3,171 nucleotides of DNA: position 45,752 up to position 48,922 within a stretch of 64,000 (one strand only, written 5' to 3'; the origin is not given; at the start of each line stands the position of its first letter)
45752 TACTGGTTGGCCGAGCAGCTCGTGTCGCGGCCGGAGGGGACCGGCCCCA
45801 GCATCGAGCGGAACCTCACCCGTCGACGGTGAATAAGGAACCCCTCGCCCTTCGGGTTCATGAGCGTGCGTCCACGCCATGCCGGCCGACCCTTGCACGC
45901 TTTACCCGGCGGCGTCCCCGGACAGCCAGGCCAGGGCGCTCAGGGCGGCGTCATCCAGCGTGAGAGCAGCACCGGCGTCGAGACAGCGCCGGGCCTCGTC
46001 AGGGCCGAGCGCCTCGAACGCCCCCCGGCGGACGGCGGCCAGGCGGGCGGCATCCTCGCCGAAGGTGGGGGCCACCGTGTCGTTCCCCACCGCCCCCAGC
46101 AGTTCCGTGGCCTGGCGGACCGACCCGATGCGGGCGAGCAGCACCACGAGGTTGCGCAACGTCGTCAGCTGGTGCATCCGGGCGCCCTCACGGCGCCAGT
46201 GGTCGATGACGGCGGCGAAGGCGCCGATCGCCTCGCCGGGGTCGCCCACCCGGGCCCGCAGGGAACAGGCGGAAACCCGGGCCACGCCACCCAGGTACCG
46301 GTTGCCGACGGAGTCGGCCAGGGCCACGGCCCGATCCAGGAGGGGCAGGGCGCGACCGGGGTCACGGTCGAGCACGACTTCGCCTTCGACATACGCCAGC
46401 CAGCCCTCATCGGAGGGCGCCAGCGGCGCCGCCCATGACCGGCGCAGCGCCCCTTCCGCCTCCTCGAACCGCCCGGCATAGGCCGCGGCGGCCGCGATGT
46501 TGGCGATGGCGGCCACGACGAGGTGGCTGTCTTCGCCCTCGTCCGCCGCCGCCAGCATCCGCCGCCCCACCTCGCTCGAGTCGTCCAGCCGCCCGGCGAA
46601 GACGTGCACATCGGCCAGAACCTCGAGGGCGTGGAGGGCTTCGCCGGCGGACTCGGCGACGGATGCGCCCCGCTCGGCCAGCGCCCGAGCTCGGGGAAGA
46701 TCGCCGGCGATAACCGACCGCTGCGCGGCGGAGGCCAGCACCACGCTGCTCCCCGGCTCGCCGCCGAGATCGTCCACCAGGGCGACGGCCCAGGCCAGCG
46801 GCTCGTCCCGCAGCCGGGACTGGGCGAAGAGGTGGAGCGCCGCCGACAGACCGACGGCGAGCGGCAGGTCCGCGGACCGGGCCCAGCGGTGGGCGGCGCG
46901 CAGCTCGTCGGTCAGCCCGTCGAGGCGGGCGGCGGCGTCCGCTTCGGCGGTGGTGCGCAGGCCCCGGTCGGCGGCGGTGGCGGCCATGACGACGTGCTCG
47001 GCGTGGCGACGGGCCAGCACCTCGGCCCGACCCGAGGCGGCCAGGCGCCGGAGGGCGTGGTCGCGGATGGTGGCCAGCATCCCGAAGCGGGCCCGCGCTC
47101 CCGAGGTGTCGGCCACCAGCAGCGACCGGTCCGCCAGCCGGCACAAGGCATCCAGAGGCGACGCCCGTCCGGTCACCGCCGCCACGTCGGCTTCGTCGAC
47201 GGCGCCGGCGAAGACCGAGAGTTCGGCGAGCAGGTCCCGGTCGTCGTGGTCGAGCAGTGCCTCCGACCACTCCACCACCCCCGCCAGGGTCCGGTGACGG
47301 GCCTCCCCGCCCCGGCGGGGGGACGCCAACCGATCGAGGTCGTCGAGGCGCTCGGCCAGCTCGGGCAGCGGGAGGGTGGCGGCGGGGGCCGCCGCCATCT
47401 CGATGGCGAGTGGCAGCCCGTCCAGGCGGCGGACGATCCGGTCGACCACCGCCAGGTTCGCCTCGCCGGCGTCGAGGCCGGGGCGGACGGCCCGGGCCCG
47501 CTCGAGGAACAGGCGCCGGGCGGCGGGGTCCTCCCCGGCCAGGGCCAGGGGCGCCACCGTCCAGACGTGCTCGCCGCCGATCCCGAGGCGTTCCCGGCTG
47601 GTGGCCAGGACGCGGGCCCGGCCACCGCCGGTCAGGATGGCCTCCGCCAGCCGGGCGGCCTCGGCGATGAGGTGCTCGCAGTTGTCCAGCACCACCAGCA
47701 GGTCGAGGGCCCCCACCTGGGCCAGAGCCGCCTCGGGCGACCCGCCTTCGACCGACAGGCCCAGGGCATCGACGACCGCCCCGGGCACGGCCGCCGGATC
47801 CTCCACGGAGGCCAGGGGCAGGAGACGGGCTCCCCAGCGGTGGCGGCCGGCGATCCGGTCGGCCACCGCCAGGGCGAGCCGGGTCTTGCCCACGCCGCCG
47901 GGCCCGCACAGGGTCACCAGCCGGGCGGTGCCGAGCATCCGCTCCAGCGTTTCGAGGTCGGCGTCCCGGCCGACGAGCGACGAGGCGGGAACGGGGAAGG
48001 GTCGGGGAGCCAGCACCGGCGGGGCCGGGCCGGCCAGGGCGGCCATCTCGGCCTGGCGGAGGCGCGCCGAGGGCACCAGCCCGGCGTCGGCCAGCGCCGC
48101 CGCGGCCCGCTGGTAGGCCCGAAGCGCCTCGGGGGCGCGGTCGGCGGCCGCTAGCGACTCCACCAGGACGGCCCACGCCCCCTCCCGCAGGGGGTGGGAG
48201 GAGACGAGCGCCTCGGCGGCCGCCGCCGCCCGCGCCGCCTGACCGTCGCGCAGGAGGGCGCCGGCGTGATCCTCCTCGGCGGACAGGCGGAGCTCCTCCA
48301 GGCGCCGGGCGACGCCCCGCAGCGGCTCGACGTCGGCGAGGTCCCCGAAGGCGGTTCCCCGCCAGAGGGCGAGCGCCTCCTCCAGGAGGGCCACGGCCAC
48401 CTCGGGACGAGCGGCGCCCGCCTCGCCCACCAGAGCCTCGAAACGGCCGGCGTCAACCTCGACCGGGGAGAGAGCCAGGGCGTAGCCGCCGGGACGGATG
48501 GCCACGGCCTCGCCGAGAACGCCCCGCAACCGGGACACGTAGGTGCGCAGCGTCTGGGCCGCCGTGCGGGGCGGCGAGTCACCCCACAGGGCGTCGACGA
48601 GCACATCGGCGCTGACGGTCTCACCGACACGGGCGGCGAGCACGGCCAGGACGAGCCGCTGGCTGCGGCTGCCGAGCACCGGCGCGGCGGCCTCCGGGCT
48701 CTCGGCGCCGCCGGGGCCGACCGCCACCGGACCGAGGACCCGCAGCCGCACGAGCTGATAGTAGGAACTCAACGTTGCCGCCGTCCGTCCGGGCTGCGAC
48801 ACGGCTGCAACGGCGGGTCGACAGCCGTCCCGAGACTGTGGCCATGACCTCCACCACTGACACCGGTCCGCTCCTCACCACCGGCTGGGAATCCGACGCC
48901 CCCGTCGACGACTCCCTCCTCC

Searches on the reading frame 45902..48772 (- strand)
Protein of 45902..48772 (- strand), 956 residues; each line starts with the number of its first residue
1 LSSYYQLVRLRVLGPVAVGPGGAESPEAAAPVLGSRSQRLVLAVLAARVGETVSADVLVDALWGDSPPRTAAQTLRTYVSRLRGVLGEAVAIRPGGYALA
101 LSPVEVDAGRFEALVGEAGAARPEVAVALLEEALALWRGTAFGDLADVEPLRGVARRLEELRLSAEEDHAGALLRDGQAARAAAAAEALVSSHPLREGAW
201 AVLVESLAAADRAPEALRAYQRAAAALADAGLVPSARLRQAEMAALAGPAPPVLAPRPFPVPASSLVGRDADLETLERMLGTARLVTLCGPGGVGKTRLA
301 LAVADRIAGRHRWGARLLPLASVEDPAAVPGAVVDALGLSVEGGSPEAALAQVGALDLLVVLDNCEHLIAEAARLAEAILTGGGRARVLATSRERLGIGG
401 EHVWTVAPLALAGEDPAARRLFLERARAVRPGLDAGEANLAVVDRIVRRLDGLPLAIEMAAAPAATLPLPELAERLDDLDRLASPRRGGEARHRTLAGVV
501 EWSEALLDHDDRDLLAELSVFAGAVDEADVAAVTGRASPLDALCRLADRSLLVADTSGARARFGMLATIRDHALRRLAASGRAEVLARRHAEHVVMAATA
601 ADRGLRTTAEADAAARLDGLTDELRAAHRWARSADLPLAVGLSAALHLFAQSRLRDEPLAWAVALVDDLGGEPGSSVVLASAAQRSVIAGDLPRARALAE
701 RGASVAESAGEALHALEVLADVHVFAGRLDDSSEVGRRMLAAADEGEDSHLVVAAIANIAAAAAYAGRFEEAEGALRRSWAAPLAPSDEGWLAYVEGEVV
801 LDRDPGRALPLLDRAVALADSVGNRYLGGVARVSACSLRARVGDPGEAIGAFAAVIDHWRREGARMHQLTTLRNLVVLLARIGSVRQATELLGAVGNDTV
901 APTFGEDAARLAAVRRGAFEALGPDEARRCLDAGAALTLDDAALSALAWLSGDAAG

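Call 57: search_protein_families(library=pfam, proteins=[window:45902-48772:-], max_evalue=0.001)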
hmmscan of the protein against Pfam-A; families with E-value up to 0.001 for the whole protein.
window:45902-48772:- (956 aa): 4 families
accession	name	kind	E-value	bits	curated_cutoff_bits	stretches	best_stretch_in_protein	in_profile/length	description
PF03704.23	BTAD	-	7.7e-25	88.4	22.1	1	106-243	1-143/146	Bacterial transcriptional activator domain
PF00486.34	Trans_reg_C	-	6.2e-08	33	26.2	1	35-89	7-60/77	Transcriptional regulatory protein, C terminal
PF13424.12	TPR_12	-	5.7e-07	30.1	30.1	0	713-779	3-71/77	Tetratricopeptide repeat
PF13481.12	AAA_25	-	0.00025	21.2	27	1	275-314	25-65/195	AAA domain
